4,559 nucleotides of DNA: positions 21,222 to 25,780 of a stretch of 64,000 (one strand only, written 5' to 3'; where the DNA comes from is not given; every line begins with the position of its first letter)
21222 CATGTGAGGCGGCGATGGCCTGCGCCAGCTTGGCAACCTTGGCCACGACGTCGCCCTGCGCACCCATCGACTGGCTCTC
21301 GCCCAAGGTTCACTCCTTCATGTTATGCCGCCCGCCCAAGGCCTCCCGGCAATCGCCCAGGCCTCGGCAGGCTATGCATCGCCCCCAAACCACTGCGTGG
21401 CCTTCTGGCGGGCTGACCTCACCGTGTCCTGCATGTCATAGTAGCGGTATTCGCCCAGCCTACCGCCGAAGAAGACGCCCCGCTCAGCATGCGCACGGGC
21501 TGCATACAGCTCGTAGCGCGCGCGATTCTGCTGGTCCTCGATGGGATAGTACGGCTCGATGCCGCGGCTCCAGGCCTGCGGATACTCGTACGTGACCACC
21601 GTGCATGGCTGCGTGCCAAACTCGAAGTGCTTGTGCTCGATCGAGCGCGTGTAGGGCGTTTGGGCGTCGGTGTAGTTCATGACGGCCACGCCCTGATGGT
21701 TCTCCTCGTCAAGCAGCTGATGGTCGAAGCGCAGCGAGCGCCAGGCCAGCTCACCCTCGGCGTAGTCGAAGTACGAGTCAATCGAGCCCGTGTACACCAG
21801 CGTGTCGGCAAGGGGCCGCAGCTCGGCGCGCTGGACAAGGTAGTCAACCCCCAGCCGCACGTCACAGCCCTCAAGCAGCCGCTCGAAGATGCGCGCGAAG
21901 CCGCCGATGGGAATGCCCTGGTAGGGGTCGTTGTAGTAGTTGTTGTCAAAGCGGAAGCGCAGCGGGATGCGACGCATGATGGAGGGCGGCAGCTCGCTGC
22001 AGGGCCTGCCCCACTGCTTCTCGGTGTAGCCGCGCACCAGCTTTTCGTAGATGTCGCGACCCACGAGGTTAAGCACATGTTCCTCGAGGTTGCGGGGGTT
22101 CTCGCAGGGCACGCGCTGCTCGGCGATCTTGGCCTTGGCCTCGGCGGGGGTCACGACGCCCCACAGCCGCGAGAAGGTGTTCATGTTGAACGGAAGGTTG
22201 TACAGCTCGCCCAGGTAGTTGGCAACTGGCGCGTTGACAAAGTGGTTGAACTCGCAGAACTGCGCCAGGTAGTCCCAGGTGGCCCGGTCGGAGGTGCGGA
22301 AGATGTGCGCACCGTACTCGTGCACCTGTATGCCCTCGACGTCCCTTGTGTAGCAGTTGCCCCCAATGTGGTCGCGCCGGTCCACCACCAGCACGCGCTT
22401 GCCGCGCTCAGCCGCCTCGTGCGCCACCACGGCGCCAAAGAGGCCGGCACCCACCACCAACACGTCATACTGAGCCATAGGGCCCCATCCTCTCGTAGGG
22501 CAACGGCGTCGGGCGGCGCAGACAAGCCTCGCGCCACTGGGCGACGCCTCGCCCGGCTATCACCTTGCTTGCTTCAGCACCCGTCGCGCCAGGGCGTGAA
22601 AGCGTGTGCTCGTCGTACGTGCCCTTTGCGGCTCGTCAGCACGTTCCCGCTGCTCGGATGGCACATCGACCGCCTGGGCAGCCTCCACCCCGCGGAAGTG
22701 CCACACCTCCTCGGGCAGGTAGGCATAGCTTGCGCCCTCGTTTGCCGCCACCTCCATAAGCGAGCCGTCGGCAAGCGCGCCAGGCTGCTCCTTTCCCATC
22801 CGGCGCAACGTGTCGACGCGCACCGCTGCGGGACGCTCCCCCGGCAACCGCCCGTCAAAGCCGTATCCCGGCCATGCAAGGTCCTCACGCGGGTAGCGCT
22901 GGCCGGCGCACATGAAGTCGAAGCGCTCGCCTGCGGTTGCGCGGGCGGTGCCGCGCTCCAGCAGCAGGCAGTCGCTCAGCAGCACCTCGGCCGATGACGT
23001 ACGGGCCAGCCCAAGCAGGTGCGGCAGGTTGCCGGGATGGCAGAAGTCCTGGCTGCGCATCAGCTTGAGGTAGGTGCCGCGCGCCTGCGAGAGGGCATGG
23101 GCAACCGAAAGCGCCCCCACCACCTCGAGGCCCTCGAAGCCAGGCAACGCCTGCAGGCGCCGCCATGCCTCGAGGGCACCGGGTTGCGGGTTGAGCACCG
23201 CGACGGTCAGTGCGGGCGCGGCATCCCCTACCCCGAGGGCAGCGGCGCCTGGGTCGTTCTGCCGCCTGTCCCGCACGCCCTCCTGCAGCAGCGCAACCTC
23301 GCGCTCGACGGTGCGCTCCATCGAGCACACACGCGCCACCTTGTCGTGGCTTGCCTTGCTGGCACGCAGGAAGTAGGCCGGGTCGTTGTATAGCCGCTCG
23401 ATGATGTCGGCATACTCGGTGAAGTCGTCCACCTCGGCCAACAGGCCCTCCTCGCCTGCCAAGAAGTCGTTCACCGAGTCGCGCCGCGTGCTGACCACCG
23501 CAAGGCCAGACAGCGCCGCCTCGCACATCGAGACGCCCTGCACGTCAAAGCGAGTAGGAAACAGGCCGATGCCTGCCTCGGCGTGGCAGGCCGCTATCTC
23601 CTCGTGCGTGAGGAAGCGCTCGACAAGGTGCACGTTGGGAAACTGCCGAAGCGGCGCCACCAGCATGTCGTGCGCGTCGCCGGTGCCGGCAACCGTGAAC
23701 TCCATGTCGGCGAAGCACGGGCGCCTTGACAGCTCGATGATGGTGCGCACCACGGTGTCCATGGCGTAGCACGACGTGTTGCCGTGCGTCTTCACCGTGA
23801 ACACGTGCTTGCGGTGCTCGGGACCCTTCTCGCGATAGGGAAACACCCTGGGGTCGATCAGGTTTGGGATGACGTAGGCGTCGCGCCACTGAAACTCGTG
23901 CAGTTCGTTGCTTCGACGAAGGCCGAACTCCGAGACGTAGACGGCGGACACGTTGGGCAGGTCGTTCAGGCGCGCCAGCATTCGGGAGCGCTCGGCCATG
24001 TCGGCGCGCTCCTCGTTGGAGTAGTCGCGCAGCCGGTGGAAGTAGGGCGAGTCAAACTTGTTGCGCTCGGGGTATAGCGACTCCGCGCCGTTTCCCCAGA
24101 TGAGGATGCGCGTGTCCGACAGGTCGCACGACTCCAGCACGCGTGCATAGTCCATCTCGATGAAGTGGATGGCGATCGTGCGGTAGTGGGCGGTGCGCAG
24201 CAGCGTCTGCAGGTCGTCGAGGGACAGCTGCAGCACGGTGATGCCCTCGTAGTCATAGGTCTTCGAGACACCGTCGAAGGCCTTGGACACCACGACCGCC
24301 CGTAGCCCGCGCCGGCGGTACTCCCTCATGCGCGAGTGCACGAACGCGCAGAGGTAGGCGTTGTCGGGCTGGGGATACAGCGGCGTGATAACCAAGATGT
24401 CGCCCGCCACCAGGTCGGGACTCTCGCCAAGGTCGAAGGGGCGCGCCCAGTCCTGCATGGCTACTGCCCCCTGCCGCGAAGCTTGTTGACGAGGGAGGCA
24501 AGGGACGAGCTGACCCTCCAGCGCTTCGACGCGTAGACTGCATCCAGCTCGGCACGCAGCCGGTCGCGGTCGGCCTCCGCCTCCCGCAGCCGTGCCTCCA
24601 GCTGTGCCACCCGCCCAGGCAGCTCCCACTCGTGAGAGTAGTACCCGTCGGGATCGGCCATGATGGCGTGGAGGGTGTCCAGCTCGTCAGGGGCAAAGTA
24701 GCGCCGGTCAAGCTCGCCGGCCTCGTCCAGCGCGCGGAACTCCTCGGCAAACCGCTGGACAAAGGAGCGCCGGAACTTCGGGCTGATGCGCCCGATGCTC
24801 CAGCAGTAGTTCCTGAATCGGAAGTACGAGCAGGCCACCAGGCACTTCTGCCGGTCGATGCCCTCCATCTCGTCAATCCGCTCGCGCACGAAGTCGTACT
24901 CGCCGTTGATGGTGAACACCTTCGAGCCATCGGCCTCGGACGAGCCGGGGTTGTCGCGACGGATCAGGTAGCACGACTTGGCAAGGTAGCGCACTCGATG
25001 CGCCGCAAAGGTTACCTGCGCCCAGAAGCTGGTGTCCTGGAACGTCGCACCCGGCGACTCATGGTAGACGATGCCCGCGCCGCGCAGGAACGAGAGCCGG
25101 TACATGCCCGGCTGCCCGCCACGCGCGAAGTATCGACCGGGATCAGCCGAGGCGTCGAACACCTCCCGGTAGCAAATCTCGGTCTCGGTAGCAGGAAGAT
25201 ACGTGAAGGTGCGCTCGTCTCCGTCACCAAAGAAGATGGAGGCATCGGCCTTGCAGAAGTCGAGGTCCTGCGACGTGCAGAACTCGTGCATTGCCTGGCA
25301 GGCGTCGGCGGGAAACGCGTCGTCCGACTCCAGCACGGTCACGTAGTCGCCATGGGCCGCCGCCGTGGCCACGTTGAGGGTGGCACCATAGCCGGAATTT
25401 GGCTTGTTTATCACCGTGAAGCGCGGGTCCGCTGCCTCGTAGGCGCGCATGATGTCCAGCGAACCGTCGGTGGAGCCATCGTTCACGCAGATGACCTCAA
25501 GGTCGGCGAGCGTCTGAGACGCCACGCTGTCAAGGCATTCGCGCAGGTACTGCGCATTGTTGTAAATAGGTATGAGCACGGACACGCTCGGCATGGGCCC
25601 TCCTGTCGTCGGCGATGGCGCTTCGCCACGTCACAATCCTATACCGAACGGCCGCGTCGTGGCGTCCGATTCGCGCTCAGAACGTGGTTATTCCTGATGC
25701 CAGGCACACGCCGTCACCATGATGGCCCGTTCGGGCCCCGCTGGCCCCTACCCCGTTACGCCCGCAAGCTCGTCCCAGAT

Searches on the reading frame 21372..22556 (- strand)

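Call 12: search_protein_families(library=pfam, proteins=[window:21372-22556:-], max_evalue=0.0001)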
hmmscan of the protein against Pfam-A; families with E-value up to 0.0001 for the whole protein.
window:21372-22556:- (394 aa): 8 families
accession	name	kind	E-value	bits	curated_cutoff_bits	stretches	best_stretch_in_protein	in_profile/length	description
PF03275.19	GLF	-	2.7e-75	253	26.3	1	172-372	1-203/203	UDP-galactopyranose mutase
PF13450.12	NAD_binding_8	-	6.7e-22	78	21.9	1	34-100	1-68/68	NAD(P)-binding Rossmann-like domain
PF01266.30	DAO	-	5.9e-09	36.3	27.9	1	31-101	1-75/353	FAD dependent oxidoreductase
PF01593.30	Amino_oxidase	-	2.3e-08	34.2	19.8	1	45-137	7-102/443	Flavin containing amine oxidoreductase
PF12831.13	FAD_oxidored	-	1.3e-07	31.7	27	1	31-68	1-38/416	FAD dependent oxidoreductase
PF00890.30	FAD_binding_2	-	6.2e-06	26.1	20.4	1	31-67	1-37/414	FAD binding domain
PF01494.25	FAD_binding_3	-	7.2e-05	22.6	22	0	30-62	2-34/349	FAD binding domain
PF00070.33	Pyr_redox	-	7.6e-05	23.6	22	0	32-65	2-35/82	Pyridine nucleotide-disulphide oxidoreductase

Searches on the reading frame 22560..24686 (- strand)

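Call 12: search_protein_families(library=pfam, proteins=[window:22560-24686:-], max_evalue=0.0001)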
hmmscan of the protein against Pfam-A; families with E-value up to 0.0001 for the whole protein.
window:22560-24686:- (708 aa): 2 families
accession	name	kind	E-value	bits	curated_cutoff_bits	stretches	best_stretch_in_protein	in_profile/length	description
PF13692.12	Glyco_trans_1_4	-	1.6e-12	48.3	27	1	308-435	16-142/142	Glycosyl transferases group 1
PF00534.26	Glycos_transf_1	-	4.9e-05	23.4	26.4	1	327-438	47-161/172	Glycosyl transferases group 1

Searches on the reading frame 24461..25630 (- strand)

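Call 12: search_protein_families(library=pfam, proteins=[window:24461-25630:-], max_evalue=0.0001)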
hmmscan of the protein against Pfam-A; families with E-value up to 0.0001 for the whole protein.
window:24461-25630:- (389 aa): 3 families
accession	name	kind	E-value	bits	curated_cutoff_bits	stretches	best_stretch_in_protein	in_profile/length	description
PF00535.33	Glycos_transf_2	-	2.7e-30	106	23.3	1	17-145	1-130/168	Glycosyl transferase family 2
PF13641.12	Glyco_tranf_2_3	-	1.1e-08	35.8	27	1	14-116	1-109/230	Glycosyltransferase like family 2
PF10111.15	Glyco_tranf_2_2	-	6.8e-07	29.5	27.3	1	17-123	1-111/276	Glycosyltransferase like family 2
